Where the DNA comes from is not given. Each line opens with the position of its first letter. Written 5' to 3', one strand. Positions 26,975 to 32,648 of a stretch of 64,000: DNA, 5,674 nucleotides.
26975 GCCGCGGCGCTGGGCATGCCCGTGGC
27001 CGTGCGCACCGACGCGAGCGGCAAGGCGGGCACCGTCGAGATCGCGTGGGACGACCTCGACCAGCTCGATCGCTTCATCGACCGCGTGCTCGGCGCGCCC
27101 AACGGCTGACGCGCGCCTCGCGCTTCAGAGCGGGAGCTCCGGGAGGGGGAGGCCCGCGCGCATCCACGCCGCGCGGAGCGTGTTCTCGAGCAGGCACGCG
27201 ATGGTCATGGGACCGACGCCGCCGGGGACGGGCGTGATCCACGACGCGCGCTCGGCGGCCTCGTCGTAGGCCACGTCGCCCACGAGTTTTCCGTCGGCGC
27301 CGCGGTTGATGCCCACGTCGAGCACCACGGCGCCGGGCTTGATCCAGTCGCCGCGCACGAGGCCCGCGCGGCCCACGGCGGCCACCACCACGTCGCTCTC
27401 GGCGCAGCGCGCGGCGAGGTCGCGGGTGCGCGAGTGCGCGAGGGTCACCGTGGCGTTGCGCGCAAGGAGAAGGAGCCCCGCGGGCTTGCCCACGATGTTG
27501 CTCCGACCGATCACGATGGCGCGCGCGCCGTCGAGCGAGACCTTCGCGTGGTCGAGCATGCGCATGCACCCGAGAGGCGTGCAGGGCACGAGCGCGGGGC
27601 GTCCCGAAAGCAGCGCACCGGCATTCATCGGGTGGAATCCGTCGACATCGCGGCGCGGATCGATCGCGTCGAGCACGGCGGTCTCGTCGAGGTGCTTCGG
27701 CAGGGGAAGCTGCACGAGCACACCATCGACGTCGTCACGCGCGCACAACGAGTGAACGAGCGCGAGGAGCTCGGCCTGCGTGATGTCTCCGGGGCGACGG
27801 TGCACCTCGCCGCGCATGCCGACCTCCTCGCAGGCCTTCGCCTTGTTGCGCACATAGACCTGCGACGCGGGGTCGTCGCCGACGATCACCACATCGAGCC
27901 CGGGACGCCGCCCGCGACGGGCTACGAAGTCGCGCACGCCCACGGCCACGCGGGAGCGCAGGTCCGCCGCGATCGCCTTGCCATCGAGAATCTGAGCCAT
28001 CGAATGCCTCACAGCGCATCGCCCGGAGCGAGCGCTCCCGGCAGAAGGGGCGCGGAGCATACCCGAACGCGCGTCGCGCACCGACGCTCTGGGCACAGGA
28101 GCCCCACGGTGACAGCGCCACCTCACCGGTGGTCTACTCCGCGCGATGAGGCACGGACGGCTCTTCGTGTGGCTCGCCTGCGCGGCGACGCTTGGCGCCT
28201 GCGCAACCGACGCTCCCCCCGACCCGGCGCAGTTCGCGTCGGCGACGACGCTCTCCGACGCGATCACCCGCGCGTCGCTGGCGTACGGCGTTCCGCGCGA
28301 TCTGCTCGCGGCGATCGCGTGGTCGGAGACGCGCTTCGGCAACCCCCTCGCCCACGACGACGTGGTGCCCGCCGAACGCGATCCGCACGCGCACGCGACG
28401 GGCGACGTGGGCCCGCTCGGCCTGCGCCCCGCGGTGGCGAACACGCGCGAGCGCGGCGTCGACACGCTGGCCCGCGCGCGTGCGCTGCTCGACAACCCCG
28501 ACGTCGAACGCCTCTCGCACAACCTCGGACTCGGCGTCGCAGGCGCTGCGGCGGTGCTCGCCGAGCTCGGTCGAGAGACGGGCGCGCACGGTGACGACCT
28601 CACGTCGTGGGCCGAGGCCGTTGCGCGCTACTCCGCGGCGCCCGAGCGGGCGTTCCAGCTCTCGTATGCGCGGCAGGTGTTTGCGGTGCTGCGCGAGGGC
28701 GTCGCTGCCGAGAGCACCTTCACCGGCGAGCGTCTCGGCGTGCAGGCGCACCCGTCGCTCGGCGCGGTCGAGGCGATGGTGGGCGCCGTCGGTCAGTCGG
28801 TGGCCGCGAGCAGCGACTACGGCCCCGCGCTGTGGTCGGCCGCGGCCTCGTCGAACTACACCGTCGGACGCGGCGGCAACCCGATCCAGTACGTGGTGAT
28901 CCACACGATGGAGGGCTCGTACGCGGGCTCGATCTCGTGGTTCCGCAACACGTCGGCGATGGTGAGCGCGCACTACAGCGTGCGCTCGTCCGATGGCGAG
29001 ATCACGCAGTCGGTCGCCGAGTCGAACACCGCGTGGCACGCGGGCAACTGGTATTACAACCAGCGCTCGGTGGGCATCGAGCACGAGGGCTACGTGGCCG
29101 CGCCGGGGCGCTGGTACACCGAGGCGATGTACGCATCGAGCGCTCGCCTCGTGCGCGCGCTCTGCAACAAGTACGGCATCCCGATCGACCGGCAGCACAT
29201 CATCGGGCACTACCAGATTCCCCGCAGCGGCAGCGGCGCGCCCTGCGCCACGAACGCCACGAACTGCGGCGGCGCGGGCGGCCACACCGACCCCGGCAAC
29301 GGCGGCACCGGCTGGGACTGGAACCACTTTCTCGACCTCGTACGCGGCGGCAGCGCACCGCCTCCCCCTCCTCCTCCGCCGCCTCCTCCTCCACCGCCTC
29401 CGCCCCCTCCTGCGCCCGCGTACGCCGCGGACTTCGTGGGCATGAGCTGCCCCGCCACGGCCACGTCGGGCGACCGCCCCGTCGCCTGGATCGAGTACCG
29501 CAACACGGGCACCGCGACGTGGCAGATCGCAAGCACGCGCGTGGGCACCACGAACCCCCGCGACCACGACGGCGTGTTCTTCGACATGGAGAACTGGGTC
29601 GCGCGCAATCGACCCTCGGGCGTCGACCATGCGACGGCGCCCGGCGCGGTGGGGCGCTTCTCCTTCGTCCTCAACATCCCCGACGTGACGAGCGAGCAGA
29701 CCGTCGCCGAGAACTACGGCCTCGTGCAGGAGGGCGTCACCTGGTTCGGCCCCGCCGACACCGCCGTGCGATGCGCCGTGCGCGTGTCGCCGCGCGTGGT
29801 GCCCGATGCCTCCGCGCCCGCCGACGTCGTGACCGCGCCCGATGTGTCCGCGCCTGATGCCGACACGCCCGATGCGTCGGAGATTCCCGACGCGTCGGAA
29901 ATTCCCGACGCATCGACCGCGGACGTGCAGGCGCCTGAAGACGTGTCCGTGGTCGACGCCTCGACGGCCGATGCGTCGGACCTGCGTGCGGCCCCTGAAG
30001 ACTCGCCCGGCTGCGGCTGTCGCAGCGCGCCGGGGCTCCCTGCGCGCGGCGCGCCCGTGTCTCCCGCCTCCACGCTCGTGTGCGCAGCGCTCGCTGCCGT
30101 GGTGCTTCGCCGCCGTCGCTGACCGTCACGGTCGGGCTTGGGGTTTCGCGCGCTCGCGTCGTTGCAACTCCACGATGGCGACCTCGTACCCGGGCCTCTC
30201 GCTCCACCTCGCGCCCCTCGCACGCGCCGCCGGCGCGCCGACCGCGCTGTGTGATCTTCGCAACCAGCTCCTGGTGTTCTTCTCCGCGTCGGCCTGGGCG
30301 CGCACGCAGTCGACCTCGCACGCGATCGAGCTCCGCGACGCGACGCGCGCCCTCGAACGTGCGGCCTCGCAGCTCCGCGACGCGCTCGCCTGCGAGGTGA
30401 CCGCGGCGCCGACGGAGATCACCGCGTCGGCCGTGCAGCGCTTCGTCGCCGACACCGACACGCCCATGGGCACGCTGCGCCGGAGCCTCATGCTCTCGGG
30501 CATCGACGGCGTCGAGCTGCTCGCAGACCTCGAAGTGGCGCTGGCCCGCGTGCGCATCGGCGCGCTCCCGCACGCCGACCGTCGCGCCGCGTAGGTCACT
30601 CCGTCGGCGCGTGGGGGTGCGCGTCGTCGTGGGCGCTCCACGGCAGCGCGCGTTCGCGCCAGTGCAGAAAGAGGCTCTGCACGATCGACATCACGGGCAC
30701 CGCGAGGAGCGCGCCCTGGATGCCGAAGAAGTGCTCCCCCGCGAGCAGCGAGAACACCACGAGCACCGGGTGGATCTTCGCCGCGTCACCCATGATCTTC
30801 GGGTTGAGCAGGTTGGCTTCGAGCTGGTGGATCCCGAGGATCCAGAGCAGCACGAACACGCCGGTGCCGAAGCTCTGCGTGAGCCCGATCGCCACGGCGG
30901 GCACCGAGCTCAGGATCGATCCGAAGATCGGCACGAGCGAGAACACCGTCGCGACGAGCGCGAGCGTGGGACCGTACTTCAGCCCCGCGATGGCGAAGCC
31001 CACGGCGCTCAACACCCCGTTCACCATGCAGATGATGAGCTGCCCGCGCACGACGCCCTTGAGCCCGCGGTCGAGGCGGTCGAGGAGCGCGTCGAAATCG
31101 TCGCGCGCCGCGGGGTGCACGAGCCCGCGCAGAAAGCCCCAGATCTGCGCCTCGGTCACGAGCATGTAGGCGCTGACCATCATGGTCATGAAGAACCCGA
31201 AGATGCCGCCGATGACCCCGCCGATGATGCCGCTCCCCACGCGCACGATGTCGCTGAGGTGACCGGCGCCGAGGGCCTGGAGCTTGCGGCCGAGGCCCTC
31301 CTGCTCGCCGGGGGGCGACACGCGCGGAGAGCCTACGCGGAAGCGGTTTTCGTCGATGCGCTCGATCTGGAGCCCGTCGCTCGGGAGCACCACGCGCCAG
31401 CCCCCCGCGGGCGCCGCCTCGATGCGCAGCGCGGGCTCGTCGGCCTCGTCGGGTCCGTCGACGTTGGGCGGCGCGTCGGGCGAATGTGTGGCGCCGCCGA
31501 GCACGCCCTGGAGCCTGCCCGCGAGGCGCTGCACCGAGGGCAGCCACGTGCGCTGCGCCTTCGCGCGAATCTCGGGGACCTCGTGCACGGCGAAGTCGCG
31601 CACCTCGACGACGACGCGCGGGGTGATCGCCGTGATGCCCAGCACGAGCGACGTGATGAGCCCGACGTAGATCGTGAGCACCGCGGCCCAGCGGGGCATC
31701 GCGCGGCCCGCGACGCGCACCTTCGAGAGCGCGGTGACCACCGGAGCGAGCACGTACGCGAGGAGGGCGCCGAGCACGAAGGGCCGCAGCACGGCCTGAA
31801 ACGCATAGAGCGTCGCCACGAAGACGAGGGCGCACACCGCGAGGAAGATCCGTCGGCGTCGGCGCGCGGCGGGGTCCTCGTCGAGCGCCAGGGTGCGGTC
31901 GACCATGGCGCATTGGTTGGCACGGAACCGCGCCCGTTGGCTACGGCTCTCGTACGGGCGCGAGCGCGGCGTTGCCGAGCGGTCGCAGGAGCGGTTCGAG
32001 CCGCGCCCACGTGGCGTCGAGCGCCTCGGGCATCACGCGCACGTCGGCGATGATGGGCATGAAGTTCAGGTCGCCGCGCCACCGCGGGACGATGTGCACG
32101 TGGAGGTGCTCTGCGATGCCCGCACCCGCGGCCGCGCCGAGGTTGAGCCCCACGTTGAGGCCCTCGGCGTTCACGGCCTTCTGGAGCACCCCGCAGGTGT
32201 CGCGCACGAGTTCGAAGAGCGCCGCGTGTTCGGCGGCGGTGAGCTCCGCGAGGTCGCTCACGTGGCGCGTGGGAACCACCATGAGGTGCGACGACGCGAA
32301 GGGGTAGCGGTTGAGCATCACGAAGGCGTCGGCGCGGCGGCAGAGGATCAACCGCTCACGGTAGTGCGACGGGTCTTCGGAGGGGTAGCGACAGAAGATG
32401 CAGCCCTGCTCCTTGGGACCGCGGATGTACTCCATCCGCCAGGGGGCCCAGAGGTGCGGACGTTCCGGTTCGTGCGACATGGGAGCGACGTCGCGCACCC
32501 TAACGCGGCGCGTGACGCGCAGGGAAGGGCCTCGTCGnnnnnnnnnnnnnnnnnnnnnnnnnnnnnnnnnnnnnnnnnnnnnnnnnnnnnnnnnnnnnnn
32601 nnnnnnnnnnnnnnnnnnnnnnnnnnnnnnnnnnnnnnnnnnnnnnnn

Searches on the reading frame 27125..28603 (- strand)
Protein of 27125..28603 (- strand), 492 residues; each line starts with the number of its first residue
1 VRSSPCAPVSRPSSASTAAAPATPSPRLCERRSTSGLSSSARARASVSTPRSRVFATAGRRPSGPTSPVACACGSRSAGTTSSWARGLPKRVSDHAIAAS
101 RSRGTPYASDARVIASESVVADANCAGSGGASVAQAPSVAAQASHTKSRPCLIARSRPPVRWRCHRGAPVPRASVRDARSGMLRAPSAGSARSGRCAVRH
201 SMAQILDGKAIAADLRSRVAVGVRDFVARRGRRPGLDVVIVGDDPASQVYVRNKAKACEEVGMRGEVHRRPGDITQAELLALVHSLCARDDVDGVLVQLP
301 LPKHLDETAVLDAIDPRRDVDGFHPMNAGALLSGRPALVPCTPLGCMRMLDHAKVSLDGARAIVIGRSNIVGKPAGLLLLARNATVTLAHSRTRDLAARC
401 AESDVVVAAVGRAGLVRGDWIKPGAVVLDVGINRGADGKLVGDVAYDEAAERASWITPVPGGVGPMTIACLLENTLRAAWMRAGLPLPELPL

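Call 12: search_protein_families(library=pfam, proteins=[window:27125-28603:-], max_evalue=0.01)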
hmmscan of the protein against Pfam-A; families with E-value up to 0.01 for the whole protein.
window:27125-28603:- (492 aa): 2 families
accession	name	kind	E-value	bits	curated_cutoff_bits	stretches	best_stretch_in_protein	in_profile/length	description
PF02882.25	THF_DHG_CYH_C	-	8.5e-67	223.9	27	1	324-479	1-156/160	Tetrahydrofolate dehydrogenase/cyclohydrolase, NAD(P)-binding domain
PF00763.28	THF_DHG_CYH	-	6.3e-39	133.2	32.8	1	206-321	1-115/115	Tetrahydrofolate dehydrogenase/cyclohydrolase, catalytic domain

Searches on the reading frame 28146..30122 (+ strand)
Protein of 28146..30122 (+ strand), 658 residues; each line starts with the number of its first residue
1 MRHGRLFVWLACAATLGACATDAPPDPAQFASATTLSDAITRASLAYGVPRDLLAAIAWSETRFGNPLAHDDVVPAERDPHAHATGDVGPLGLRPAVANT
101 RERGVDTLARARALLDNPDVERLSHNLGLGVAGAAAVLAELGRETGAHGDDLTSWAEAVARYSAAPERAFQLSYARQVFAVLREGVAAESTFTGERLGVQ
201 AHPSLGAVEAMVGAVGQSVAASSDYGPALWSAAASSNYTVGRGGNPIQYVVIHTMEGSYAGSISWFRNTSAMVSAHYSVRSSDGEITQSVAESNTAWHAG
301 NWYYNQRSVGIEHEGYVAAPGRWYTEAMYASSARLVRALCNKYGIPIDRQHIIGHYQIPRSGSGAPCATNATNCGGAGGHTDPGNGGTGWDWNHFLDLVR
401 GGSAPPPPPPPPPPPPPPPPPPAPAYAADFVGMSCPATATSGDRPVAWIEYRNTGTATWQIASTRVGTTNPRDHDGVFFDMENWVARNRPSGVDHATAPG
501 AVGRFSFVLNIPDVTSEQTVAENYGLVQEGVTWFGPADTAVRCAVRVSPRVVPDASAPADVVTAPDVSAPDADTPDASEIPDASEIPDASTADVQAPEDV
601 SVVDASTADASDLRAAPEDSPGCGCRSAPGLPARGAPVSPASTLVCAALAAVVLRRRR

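Call 12: search_protein_families(library=pfam, proteins=[window:28146-30122:+], max_evalue=0.01)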
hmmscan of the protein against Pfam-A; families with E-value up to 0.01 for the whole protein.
window:28146-30122:+ (658 aa): 2 families
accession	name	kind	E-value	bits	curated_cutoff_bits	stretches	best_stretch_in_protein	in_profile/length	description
PF01510.30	Amidase_2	-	1.3e-33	116.6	26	1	244-365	2-120/131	N-acetylmuramoyl-L-alanine amidase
PF13406.11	SLT_2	-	0.002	17.8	24.3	1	37-74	74-111/292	Transglycosylase SLT domain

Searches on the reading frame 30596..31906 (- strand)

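Call 12: search_protein_families(library=pfam, proteins=[window:30596-31906:-], max_evalue=0.01)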
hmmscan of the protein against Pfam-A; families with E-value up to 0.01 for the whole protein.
window:30596-31906:- (436 aa): 1 family
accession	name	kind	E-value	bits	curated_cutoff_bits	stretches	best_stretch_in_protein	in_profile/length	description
PF01594.21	AI-2E_transport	-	2.6e-55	188.4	34.3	2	217-416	126-326/327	AI-2E family transporter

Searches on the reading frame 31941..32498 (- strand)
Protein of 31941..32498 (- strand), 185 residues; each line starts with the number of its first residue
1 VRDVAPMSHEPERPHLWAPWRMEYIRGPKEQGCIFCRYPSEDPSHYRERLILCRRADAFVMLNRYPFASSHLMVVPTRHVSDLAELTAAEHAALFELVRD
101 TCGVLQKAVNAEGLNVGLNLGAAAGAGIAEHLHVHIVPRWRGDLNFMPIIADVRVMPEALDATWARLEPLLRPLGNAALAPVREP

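Call 12: search_protein_families(library=pfam, proteins=[window:31941-32498:-], max_evalue=0.01)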
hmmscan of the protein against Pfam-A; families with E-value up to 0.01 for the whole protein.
window:31941-32498:- (185 aa): 3 families
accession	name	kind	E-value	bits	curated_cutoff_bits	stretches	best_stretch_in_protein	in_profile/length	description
PF01230.28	HIT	-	1.5e-14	54.9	21.5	1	53-139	10-95/98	HIT domain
PF11969.13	DcpS_C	-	1.2e-07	32.6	24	1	33-137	2-100/114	Scavenger mRNA decapping enzyme C-term binding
PF04677.20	CwfJ_C_1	-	0.0075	16.6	21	0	32-88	13-65/122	Protein similar to CwfJ C-terminus 1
